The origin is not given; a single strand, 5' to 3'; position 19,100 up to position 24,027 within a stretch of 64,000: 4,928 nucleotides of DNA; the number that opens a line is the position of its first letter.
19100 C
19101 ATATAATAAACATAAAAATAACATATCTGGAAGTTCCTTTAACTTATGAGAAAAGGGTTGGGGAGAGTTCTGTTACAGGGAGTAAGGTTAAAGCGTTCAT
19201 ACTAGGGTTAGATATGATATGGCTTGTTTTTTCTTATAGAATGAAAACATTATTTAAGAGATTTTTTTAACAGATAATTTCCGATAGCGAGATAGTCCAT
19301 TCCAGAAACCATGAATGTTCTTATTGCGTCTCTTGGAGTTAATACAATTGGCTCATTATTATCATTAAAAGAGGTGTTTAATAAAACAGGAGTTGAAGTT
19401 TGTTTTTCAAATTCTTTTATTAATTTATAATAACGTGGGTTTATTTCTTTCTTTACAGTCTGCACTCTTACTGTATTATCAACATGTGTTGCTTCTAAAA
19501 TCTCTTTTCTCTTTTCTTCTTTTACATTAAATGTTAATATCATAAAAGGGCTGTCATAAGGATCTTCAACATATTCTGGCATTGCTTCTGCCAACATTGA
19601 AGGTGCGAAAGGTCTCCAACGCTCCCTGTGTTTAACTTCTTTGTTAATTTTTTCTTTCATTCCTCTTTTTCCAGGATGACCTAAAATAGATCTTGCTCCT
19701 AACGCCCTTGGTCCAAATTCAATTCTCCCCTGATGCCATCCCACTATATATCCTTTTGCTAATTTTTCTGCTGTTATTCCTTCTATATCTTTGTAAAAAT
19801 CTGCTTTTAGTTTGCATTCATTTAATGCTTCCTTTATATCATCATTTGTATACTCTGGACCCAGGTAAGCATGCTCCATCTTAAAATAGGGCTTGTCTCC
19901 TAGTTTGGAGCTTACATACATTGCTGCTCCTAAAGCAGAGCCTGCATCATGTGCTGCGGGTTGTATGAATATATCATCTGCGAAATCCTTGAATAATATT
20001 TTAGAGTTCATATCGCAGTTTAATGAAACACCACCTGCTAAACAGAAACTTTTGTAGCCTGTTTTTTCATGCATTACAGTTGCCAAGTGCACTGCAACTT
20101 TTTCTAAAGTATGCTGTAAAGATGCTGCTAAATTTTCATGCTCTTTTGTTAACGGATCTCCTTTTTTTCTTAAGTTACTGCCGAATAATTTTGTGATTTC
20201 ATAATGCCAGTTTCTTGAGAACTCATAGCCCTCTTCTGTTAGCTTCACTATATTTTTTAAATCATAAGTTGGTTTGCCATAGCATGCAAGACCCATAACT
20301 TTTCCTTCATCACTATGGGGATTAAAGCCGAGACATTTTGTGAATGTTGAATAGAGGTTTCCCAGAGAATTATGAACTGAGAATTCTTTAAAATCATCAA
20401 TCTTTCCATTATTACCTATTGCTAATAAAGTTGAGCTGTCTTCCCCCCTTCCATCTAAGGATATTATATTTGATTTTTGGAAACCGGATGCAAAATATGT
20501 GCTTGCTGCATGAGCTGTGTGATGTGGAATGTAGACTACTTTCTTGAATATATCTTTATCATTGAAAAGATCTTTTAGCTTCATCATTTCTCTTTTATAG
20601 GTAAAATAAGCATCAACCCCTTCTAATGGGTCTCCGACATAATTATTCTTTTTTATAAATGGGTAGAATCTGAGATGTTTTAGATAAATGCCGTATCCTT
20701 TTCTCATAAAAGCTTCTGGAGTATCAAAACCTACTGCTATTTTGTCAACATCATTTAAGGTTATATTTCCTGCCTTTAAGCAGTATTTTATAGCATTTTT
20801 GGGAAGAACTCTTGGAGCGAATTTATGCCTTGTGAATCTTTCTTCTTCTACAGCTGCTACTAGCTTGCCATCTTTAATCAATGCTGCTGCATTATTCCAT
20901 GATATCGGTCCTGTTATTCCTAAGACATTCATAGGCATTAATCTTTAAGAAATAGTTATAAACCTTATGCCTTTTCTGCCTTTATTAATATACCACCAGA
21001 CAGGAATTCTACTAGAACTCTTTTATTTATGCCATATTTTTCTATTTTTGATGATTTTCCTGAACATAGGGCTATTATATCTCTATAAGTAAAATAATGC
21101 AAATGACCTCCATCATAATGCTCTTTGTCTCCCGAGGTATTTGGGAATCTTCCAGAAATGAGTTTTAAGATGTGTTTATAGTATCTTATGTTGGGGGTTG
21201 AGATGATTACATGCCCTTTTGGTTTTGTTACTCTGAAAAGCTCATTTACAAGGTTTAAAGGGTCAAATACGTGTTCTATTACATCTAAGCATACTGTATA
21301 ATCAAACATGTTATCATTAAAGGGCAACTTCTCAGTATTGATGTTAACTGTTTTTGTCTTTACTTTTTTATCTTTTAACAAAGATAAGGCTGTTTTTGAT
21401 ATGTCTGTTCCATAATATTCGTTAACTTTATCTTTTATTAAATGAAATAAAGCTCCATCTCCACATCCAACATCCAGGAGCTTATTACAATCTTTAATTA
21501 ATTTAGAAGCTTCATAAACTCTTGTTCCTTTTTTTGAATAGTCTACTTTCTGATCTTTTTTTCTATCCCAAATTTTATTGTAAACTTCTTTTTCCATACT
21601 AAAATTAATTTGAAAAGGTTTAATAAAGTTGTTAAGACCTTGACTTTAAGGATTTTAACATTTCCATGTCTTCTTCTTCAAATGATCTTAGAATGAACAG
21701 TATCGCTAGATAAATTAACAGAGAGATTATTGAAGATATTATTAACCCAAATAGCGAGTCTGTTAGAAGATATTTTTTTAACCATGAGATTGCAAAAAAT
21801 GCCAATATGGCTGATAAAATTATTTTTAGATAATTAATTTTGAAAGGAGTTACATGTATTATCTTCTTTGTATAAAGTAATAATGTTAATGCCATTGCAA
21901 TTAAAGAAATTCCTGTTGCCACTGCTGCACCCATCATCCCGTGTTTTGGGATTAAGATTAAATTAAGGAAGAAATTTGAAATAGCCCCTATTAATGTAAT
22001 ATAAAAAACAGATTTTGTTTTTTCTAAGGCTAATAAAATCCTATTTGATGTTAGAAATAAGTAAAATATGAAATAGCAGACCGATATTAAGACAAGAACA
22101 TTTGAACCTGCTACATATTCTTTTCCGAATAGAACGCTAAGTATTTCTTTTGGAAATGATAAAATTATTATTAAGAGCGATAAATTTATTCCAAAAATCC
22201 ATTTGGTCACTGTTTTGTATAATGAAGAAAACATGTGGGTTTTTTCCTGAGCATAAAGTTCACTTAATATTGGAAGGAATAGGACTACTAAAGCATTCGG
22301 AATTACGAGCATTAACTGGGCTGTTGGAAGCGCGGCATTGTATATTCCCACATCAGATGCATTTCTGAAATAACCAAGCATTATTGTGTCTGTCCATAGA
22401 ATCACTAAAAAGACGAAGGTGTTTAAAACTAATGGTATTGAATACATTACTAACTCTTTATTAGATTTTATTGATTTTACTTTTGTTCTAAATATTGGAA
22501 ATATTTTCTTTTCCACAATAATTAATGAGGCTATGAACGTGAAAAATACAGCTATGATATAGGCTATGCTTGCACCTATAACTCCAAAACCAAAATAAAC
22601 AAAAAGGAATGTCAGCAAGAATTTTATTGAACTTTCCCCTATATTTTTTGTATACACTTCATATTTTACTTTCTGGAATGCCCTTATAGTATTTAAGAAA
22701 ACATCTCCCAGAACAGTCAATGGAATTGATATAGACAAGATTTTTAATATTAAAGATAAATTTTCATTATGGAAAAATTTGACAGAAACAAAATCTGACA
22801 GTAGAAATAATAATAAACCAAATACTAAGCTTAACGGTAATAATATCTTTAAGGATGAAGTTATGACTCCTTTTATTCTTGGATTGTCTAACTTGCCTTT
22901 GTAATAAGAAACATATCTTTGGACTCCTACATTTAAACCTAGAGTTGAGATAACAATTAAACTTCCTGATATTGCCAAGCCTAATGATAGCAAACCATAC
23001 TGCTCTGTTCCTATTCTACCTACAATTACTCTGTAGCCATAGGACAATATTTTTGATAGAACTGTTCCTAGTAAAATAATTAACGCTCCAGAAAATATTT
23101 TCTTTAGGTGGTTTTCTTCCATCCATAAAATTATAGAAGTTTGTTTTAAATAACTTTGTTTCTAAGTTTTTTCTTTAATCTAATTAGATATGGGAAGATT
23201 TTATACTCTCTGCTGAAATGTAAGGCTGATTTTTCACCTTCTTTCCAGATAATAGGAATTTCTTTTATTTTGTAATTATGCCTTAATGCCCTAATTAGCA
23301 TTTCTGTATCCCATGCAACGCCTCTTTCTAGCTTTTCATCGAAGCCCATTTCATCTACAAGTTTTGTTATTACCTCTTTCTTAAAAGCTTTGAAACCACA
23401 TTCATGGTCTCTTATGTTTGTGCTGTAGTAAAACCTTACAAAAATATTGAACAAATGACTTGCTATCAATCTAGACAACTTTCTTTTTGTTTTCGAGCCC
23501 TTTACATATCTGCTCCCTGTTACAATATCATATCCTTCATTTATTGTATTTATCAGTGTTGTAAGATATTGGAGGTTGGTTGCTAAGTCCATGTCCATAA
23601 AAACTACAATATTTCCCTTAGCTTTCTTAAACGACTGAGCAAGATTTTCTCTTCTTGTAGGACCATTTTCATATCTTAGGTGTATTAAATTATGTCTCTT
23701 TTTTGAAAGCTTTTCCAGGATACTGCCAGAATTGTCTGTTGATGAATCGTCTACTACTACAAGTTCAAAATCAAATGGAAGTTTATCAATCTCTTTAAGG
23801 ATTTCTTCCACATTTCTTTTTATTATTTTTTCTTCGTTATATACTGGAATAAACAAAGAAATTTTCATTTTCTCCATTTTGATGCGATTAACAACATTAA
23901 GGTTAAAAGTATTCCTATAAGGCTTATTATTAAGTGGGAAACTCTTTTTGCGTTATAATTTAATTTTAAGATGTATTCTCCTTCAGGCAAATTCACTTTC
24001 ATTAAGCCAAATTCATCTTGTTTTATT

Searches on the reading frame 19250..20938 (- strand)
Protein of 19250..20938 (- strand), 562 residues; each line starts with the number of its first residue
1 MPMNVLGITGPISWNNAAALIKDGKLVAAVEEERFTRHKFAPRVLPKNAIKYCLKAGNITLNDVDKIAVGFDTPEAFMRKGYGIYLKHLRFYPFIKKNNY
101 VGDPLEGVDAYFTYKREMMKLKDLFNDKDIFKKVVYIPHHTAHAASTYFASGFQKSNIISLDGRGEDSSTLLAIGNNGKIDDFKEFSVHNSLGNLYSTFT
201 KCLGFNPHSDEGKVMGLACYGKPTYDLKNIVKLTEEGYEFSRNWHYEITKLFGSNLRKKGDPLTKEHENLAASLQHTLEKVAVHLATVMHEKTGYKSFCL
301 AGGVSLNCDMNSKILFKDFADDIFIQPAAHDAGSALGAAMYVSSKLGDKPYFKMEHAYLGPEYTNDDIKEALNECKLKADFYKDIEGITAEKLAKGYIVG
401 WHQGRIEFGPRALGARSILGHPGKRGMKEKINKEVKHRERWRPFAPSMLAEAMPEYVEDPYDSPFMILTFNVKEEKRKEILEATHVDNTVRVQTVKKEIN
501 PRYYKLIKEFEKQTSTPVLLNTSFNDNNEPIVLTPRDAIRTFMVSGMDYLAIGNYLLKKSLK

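Call 21: search_protein_families(library=pfam, proteins=[window:19250-20938:-], max_evalue=0.00001)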
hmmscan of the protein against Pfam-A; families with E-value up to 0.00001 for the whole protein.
window:19250-20938:- (562 aa): 2 families
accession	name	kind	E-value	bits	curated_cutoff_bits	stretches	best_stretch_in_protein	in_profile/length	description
PF16861.10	Carbam_trans_C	-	7.9e-71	237.5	27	1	390-559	1-170/170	Carbamoyltransferase C-terminus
PF02543.21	Carbam_trans_N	-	2e-58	198.9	24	1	6-340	3-346/346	Carbamoyltransferase N-terminus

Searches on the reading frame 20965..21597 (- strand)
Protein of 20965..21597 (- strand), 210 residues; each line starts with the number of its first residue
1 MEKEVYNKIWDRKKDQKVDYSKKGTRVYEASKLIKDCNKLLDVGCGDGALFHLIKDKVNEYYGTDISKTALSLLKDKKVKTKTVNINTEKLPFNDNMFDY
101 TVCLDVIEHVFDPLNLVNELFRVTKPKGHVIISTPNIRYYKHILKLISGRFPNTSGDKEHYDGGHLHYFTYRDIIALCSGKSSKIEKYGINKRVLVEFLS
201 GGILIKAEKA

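Call 21: search_protein_families(library=pfam, proteins=[window:20965-21597:-], max_evalue=0.00001)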
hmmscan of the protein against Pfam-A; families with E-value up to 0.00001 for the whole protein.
window:20965-21597:- (210 aa): 8 families
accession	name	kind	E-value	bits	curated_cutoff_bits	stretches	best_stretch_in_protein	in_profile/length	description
PF07021.18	MetW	-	7.5e-22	78.3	21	1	31-187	8-164/193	Methionine biosynthesis protein MetW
PF08241.18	Methyltransf_11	-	2.2e-21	76.7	21.2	1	41-132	1-95/95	Methyltransferase domain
PF13489.12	Methyltransf_23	-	3.8e-18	66.2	27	1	30-177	16-153/164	Methyltransferase domain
PF13847.12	Methyltransf_31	-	1.9e-16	60.5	27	1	35-136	2-113/145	Methyltransferase domain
PF13649.12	Methyltransf_25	-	3.9e-15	56.7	27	1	41-128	2-97/97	Methyltransferase domain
PF08242.18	Methyltransf_12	-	5.4e-15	56.3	30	1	41-130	1-98/98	Methyltransferase domain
PF05219.18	DREV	-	1.6e-12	47.6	26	1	37-134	95-188/265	DREV methyltransferase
PF01209.24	Ubie_methyltran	-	6.7e-09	35.9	20.1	1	34-132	45-151/233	ubiE/COQ5 methyltransferase family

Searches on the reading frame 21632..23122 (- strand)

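Call 21: search_protein_families(library=pfam, proteins=[window:21632-23122:-], max_evalue=0.00001)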
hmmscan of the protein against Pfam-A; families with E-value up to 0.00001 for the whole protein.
window:21632-23122:- (496 aa): 3 families
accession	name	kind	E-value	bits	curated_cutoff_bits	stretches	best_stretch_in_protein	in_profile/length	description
PF01943.22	Polysacc_synt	-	2e-30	106.6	28.2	1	12-289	4-273/274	Polysaccharide biosynthesis protein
PF01554.23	MatE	-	3.3e-15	56.6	24.9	2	230-389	1-161/161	MatE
PF03023.19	MurJ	-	2.5e-09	36.7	27.4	1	109-450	82-434/451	Lipid II flippase MurJ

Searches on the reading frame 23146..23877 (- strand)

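Call 21: search_protein_families(library=pfam, proteins=[window:23146-23877:-], max_evalue=0.00001)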
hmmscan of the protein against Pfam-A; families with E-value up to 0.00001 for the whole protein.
window:23146-23877:- (243 aa): 4 families
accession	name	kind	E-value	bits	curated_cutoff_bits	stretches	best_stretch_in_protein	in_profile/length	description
PF00535.33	Glycos_transf_2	-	1e-27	97.5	23.3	1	7-172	1-166/168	Glycosyl transferase family 2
PF13641.12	Glyco_tranf_2_3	-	3e-08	34.4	27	1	6-130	3-130/230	Glycosyltransferase like family 2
PF10111.15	Glyco_tranf_2_2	-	7.8e-07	29.3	27.3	1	7-106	1-100/276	Glycosyltransferase like family 2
PF13506.12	Glyco_transf_21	-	1.2e-06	28.5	21.7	1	77-161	20-102/174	Glycosyl transferase family 21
